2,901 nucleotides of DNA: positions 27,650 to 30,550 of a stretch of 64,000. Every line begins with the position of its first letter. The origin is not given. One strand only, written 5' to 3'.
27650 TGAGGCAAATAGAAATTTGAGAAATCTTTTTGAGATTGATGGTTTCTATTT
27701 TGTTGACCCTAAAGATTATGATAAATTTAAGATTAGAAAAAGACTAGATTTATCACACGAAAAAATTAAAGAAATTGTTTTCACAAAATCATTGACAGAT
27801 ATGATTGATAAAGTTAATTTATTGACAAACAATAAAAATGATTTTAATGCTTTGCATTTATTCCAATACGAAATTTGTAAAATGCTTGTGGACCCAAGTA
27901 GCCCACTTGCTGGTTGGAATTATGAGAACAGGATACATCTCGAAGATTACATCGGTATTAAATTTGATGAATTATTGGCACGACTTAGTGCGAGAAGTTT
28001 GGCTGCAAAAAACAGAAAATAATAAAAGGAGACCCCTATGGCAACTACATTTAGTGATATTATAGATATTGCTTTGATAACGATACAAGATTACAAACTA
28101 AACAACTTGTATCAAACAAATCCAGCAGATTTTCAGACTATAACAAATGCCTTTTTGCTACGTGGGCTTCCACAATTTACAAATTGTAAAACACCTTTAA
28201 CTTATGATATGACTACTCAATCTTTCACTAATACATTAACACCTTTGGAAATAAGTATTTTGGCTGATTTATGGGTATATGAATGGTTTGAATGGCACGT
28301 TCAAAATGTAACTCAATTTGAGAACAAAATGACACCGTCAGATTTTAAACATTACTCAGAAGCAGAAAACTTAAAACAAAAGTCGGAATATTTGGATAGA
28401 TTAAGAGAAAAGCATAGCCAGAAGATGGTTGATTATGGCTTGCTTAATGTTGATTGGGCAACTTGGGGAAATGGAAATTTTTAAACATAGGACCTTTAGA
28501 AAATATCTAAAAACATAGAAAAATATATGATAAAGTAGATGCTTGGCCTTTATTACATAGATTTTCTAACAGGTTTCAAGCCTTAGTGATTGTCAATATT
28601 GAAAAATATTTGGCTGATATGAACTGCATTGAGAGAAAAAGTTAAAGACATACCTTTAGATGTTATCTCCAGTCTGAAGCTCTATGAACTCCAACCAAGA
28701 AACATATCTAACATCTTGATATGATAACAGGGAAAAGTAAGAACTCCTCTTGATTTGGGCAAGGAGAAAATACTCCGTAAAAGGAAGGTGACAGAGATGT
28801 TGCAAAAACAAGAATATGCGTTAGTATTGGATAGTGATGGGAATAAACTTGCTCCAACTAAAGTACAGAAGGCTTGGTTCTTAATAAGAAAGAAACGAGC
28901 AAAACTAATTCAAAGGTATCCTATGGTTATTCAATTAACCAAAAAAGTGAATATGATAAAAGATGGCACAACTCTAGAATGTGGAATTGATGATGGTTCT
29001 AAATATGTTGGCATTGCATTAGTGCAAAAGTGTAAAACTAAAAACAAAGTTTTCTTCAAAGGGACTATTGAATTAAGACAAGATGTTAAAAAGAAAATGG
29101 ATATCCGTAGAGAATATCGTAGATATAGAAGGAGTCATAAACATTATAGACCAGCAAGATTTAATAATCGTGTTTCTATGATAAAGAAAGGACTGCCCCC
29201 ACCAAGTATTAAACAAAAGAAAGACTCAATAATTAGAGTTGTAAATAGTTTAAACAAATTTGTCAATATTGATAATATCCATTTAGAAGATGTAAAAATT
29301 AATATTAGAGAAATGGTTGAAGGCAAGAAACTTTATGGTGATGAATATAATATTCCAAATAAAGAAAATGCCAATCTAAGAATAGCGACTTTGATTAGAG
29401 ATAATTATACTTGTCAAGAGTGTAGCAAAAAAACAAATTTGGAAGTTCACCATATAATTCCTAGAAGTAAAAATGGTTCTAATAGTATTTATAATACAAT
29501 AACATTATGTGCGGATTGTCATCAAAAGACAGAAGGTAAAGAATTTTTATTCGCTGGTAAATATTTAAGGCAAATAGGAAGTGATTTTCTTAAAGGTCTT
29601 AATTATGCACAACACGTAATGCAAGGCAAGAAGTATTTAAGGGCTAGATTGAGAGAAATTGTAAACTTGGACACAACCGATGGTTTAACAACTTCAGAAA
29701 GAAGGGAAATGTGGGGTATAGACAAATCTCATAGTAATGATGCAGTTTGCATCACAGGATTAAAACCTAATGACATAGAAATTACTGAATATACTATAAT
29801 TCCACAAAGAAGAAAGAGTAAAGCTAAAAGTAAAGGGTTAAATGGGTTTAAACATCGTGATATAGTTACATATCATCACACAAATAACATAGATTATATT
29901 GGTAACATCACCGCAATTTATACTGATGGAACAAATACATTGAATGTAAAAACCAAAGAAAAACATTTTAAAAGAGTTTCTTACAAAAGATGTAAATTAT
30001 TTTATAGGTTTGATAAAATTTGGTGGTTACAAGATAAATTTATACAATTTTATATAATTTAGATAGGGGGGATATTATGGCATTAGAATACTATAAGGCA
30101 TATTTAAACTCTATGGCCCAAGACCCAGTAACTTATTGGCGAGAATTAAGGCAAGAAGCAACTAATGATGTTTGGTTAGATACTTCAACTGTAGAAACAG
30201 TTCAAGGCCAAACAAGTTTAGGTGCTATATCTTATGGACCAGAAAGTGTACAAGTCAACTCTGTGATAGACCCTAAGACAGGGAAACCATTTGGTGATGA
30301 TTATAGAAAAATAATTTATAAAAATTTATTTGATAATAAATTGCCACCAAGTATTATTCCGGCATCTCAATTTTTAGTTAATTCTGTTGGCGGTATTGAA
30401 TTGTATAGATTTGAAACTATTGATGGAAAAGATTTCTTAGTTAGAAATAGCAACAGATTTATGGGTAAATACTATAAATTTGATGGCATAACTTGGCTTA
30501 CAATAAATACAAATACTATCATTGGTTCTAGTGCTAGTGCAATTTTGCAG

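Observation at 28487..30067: IscB RNA-guided nuclease with upstream omega-RNA-like leader inserted between head-tail genes of the phage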

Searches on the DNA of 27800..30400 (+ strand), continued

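Call 77: get_annotated_region(hit=H72, flank=1500)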
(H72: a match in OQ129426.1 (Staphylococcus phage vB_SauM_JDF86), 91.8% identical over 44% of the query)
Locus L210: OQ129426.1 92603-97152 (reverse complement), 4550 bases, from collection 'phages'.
description: Staphylococcus phage vB_SauM_JDF86, complete genome.
organism: Staphylococcus phage vB_SauM_JDF86 (NCBI taxid 3038179)
taxonomy: Viruses; Duplodnaviria; Heunggongvirae; Uroviricota; Caudoviricetes; Herelleviridae; Twortvirinae; Baoshanvirus
host: Staphylococcus aureus; source: sewage; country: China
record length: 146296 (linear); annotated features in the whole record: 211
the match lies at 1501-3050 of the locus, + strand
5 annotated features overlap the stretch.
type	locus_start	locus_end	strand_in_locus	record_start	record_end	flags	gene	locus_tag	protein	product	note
CDS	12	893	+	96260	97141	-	-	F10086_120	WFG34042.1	hypothetical protein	ORF034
CDS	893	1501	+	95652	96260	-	-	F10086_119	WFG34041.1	hypothetical protein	hypothetical protein vB_SscM-1_097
CDS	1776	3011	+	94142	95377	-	-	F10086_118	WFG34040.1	hypothetical protein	hypothetical protein CST143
CDS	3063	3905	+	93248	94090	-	-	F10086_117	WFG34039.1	hypothetical protein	hypothetical protein pSco10_106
CDS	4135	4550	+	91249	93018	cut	-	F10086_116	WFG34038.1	hypothetical protein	hypothetical protein pSco10_104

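Call 78: search_dna_similar(query=L210:700-3900:+, collection=phages, mode=near, max_rows=15)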
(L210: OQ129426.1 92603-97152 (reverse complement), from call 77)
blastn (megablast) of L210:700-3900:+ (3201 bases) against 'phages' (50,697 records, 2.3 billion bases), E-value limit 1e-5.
Records with a match: 17; places in all: 19; records where one place covers at least 80% of the query: 1.
Best place of each record, by identity: >=99% 5; 95-99% 3; 80-90% 9.
By first word of the organism name: Staphylococcus 17.
By host as written in the record: Staphylococcus aureus 7; Staphylococcus sp. ATCC 25923 2; Staphylococcus aureus ATCC 25923 2; Staphylococcus capitis 2; - 1; Staphylococcus ureilyticus ATCC 49330 1; Staphylococcus saprophyticus 101 1; Staphylococcus aureus ATCC43300 1.
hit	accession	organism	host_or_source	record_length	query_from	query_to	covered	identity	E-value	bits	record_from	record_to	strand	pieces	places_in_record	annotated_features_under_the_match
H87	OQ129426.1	Staphylococcus phage vB_SauM_JDF86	Staphylococcus aureus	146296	1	3201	100%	100.0%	0e+0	5912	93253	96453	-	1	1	hypothetical protein (x4)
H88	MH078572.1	Staphylococcus phage phiSA_BS1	Staphylococcus sp. ATCC 25923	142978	1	3201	52%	99.8%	0e+0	3045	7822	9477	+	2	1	hypothetical protein (x4)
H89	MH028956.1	Staphylococcus phage phiSA_BS2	Staphylococcus aureus ATCC 25923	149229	1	3201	52%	99.8%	0e+0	3045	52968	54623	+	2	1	hypothetical protein (x4)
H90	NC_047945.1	Staphylococcus phage phiSA_BS1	Staphylococcus sp. ATCC 25923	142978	1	3201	52%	99.8%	0e+0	3045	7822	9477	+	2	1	hypothetical protein (x3) | virion structural protein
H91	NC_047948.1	Staphylococcus phage phiSA_BS2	Staphylococcus aureus ATCC 25923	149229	1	3201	52%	99.8%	0e+0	3045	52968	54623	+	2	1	hypothetical protein (x3) | virion structural protein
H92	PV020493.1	Staphylococcus phage RSM-J51Sa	-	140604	1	3201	52%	97.2%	0e+0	2812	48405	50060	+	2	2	record has no annotation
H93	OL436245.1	Staphylococcus phage vB_SurM-PSU4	Staphylococcus ureilyticus ATCC 49330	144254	1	3201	52%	96.5%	0e+0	2746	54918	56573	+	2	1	hypothetical protein (x3) | capsid protein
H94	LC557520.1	Staphylococcus phage vB_SsapH-Golestan101-M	Staphylococcus saprophyticus 101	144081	1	3201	52%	96.4%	0e+0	2733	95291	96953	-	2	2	hypothetical protein (x3) | capsid protein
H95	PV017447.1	Staphylococcus phage CIFT_MFB_MRSA28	Staphylococcus aureus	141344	847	2146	41%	81.3%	0e+0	1042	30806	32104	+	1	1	hypothetical protein | HEARO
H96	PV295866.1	Staphylococcus phage CIFT_MFB_MRSA13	Staphylococcus aureus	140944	847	2146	41%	81.3%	0e+0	1042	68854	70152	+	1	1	hypothetical protein | HEARO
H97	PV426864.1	Staphylococcus phage CIFT_MFB_MRSA21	Staphylococcus aureus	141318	847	2146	41%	81.3%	0e+0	1042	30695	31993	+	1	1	hypothetical protein | HEARO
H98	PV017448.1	Staphylococcus phage CIFT_MFB_MRSA32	Staphylococcus aureus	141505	850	2146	41%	81.4%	0e+0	1042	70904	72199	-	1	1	HNH endonuclease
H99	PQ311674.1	Staphylococcus phage CIFT_MFB_MRSA12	Staphylococcus aureus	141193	850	2146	41%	81.4%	0e+0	1042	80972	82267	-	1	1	hypothetical protein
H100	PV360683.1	Staphylococcus phage CIFT_MFB_MRSA16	Staphylococcus aureus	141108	850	2146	41%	81.4%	0e+0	1042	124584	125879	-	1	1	hypothetical protein | HEARO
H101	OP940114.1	Staphylococcus phage vB_SauM_VL10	Staphylococcus aureus ATCC43300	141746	847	2143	41%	81.1%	0e+0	1020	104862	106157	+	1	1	putative HNH endonuclease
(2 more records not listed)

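Call 81: get_annotated_region(hit=H88, flank=0)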
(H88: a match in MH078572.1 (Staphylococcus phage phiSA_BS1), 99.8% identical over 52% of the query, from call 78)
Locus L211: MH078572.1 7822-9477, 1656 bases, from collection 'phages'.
description: Staphylococcus phage phiSA_BS1, complete genome.
organism: Staphylococcus phage phiSA_BS1 (NCBI taxid 2126734)
taxonomy: Viruses; Duplodnaviria; Heunggongvirae; Uroviricota; Caudoviricetes; Herelleviridae; Twortvirinae; Baoshanvirus; Baoshanvirus BS1
host: Staphylococcus sp. ATCC 25923; source: dairy farm; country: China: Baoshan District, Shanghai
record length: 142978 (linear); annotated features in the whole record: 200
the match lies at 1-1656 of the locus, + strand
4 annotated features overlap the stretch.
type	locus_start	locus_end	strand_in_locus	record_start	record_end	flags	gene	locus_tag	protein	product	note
CDS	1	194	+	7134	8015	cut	-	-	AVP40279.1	hypothetical protein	-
CDS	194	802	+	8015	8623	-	-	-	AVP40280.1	hypothetical protein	-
CDS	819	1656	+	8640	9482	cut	-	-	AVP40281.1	hypothetical protein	-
CDS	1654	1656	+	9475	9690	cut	-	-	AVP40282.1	hypothetical protein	-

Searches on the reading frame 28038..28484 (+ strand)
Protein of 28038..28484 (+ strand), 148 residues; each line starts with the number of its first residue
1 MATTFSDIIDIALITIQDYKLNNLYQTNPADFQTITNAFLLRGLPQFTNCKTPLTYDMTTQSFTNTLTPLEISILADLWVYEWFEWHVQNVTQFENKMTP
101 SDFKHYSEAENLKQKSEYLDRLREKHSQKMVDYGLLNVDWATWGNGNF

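Call 3: search_protein_families(library=pfam, proteins=[window:28038-28484:+], max_evalue=0.01)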
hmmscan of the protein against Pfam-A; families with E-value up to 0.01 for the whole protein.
window:28038-28484:+ (148 aa): 0 families

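Call 6: search_protein_families(library=phrogs, proteins=[window:28038-28484:+], max_evalue=0.001)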
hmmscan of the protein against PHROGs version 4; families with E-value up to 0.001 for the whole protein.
window:28038-28484:+ (148 aa): 1 family
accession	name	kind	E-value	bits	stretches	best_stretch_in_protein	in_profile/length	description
phrog_3853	-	unknown function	5.4e-21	76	1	1-139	1-142/146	-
